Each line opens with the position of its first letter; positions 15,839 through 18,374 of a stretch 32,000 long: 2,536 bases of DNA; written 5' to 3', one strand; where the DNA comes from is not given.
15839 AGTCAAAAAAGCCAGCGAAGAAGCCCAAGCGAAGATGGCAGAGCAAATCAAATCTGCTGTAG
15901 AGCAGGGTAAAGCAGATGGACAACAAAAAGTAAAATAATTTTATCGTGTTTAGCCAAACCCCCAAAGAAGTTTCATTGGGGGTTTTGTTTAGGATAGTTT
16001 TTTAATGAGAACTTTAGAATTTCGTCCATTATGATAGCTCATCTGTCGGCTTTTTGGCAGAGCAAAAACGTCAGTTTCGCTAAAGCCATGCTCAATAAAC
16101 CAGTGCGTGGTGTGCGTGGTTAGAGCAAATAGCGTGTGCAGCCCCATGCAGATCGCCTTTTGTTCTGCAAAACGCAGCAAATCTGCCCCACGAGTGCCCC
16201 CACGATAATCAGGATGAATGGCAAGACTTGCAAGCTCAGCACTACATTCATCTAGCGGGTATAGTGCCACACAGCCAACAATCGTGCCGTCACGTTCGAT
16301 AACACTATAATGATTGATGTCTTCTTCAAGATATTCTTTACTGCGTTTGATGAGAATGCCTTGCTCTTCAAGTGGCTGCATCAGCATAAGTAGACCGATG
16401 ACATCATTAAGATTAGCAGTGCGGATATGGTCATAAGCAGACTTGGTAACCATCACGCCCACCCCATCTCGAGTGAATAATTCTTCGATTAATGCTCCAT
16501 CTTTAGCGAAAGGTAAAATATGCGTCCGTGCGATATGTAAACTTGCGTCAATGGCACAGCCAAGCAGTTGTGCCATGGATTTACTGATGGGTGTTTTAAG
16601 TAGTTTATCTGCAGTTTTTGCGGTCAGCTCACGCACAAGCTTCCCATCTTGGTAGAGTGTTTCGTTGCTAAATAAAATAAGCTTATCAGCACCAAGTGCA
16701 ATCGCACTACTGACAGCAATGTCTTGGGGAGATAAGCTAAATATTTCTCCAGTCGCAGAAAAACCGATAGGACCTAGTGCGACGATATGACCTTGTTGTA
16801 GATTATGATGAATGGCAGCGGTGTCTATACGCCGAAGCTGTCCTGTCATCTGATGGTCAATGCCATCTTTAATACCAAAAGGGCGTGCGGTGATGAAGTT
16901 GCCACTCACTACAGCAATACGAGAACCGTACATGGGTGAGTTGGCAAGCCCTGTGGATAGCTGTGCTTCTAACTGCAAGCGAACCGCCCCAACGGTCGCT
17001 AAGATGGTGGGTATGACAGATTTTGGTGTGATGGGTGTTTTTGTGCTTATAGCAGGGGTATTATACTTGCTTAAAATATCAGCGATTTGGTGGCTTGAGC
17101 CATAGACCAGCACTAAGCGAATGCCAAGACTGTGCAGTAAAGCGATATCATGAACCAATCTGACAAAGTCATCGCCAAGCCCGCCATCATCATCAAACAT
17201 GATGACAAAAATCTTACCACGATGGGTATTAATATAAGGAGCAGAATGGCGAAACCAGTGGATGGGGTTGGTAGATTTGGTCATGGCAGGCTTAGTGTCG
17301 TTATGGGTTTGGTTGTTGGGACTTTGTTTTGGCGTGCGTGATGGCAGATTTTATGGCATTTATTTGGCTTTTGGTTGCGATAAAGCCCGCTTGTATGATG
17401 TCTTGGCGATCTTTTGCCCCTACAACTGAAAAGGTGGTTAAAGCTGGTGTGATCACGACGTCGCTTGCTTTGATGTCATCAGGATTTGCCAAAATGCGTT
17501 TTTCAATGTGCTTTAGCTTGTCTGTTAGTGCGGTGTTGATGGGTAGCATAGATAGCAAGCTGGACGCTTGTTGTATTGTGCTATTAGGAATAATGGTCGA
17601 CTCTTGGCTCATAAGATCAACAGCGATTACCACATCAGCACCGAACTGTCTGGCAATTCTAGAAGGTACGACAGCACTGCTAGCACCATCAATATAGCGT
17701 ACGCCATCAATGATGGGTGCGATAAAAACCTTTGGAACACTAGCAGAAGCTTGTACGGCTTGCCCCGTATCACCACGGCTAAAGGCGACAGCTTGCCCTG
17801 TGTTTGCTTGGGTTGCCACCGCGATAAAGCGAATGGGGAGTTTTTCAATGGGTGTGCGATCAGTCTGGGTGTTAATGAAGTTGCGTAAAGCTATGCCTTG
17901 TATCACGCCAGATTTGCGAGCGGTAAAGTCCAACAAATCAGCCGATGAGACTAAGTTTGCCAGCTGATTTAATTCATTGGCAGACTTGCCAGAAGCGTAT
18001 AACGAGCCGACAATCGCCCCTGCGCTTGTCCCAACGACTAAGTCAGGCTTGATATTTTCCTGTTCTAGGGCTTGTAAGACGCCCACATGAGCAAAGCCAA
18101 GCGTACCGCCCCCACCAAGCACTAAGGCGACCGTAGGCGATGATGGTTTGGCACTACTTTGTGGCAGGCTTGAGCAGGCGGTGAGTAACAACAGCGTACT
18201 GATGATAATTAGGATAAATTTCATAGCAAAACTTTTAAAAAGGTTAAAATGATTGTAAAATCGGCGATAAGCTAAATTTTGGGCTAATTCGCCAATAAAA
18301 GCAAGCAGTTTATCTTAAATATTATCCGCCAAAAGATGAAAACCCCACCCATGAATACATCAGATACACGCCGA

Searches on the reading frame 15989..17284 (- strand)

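Call 11: search_protein_families(library=ncbifam, proteins=[window:15989-17284:-])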
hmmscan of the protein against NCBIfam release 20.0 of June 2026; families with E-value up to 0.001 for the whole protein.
window:15989-17284:- (431 aa): 12 families
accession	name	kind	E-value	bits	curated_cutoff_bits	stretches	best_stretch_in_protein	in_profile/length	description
NF003641.0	PRK05279.1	equivalog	2.7e-160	534.1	344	1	3-430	5-441/441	amino-acid N-acetyltransferase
TIGR01890.1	N-Ac-Glu-synth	equivalog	8.8e-146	486.2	202.85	1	8-430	2-429/429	amino-acid N-acetyltransferase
NF005840.0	PRK07757.1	equivalog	1.6e-19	70.3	154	1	286-411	4-128/153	N-acetyltransferase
TIGR00761.1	argB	equivalog_domain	5.8e-16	58.7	151.3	1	42-247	17-221/231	acetylglutamate kinase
NF005921.0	PRK07922.1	equivalog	1.2e-15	57.6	180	1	284-406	6-128/170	amino-acid N-acetyltransferase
NF008964.0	PRK12308.1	equivalog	1.3e-15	56.9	657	1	283-411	462-589/624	argininosuccinate lyase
NF010659.0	PRK14058.1-1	equivalog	2.9e-10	39.7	223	1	145-230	130-220/267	[LysW]-aminoadipate kinase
NF040501.1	resist_ArsN2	equivalog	3e-10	39.8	125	1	319-412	19-112/133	arsenic resistance N-acetyltransferase ArsN2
NF003387.0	PRK04531.1-2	equivalog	1.2e-08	33.9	426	1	36-282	48-289/441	acetylglutamate kinase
NF010662.0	PRK14058.1-4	equivalog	1.6e-06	27.5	194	1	139-241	122-225/264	[LysW]-aminoadipate/[LysW]-glutamate kinase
NF003386.0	PRK04531.1-1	equivalog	2e-05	23.7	417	1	28-283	45-295/442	acetylglutamate kinase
TIGR01575.1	rimI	equivalog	0.00063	19.9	86.4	0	317-377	25-84/132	ribosomal protein S18-alanine N-acetyltransferase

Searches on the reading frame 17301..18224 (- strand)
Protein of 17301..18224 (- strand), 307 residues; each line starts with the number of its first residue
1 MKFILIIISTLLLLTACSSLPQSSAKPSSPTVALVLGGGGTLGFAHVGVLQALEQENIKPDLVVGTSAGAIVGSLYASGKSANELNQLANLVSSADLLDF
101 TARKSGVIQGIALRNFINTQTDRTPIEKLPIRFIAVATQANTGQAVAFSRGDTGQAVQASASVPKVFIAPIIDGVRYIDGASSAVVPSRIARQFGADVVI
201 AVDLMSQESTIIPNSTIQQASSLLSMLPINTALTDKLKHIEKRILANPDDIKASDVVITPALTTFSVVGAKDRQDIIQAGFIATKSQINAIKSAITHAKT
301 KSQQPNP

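Call 11: search_protein_families(library=ncbifam, proteins=[window:17301-18224:-])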
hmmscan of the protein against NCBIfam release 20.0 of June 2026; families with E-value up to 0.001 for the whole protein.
window:17301-18224:- (307 aa): 4 families
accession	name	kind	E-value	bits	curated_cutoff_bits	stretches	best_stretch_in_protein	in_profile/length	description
NF007623.0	PRK10279.1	equivalog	9.2e-33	113.7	272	1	32-208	6-184/301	patatin-like phospholipase RssA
NF043045.1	T4SS_VpdC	equivalog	5e-16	57.9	1000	1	33-114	307-388/880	Dot/Icm T4SS effector VpdC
NF053870.1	DS2_1_antiphage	equivalog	1.7e-10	40.7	400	1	34-176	3-145/299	anti-phage phospholipase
NF041079.1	CBASS_lipase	equivalog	0.00025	20.4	200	1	34-88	4-63/317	CBASS cGAMP-activated phospholipase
